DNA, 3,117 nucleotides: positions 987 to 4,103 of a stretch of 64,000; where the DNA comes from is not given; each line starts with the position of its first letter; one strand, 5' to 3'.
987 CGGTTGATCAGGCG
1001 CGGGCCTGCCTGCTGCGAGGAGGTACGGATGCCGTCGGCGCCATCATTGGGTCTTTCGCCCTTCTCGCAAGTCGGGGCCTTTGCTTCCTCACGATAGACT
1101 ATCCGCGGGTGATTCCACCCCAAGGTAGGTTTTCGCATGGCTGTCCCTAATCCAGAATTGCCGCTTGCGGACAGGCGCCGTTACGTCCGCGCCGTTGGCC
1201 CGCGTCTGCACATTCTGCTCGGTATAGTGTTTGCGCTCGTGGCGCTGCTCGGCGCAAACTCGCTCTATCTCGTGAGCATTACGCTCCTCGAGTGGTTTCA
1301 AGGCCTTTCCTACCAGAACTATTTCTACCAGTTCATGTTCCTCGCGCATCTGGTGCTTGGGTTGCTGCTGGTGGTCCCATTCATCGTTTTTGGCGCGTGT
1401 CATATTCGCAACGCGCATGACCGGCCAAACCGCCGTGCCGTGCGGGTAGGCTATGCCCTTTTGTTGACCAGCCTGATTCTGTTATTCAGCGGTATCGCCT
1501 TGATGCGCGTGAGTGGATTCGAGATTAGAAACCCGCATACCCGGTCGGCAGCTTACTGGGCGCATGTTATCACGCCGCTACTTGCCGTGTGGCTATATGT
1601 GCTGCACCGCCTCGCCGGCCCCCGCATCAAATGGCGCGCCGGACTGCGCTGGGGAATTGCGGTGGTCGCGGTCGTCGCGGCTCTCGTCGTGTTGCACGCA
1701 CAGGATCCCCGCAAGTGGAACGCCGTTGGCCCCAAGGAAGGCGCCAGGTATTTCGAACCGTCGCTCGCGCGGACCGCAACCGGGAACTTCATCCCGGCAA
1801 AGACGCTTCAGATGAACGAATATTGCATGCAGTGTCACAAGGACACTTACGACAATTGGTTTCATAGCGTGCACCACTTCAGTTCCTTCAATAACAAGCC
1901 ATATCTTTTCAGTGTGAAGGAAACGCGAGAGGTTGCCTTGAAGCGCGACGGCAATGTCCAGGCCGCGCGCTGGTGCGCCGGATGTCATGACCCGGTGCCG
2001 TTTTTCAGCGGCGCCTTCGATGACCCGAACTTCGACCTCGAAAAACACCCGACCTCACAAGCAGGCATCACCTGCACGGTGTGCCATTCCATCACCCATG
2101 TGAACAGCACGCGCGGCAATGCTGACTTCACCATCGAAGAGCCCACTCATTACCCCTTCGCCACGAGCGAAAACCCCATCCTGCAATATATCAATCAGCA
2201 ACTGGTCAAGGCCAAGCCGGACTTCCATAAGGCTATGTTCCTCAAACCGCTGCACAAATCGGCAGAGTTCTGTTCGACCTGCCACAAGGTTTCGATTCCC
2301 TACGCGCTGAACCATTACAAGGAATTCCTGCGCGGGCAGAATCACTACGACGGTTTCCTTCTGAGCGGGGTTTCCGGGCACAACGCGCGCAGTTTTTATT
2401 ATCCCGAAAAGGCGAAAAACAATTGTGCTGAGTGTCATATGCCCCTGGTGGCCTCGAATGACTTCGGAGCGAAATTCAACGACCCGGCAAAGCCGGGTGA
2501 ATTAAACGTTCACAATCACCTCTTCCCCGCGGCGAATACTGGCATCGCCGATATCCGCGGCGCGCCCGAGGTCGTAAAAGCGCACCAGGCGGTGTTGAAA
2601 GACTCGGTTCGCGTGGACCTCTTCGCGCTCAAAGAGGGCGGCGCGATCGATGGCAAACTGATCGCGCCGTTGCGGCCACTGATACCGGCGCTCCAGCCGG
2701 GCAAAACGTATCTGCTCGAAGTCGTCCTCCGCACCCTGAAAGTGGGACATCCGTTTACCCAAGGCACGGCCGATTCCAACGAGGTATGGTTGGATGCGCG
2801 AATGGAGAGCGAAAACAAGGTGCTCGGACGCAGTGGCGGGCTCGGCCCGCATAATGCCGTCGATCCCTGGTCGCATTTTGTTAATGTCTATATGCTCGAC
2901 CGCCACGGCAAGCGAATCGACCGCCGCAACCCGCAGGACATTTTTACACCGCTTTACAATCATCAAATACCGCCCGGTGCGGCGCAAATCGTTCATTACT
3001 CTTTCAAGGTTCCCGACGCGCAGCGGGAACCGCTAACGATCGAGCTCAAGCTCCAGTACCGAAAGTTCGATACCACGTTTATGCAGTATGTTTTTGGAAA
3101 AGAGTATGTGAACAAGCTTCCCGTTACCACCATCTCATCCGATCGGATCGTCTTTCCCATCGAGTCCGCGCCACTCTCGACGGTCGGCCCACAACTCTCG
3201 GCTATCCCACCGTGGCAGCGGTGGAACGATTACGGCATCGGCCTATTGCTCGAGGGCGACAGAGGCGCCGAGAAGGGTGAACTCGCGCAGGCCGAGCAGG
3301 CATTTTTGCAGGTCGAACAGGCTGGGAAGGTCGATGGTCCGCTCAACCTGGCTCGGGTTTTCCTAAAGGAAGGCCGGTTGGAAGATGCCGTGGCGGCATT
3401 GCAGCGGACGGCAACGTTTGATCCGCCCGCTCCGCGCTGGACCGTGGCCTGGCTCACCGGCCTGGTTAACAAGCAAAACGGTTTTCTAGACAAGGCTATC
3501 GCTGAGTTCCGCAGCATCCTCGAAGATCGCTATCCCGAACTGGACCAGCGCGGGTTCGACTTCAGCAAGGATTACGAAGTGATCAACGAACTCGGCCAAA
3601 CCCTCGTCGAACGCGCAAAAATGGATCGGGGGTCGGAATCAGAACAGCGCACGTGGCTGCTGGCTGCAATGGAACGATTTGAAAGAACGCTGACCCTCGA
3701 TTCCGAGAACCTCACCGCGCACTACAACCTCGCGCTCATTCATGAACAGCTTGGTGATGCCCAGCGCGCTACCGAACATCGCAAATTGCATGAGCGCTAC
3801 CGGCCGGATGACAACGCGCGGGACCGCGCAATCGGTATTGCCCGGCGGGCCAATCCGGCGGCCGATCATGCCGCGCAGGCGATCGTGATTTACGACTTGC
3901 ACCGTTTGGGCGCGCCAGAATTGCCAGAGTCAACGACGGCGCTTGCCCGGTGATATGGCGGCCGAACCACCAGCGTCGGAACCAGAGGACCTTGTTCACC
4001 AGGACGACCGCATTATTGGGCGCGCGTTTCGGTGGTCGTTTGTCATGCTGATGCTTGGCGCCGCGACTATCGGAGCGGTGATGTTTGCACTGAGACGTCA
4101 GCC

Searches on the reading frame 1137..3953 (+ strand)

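Call 22: search_protein_families(library=ncbifam, proteins=[window:1137-3953:+])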
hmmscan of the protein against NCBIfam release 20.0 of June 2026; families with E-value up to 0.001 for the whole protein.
window:1137-3953:+ (938 aa): 4 families
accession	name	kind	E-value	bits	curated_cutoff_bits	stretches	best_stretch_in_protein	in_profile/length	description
NF040959.1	MamA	equivalog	1.1e-05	24.9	200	0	843-882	157-196/204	magnetosome protein MamA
NF033920.0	C39_PA2778_fam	equivalog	2.5e-05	23.8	150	0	694-761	184-253/255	PA2778 family cysteine peptidase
TIGR02917.1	PEP_TPR_lipo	equivalog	0.00081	17.4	312.2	0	844-880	484-520/899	XrtA/PEP-CTERM system TPR-repeat protein PrsT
NF040886.1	cyt_C_like_Sec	equivalog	0.0009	17.9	250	0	228-435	46-251/423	multiheme c-type cytochrome (seleno)protein ExtKL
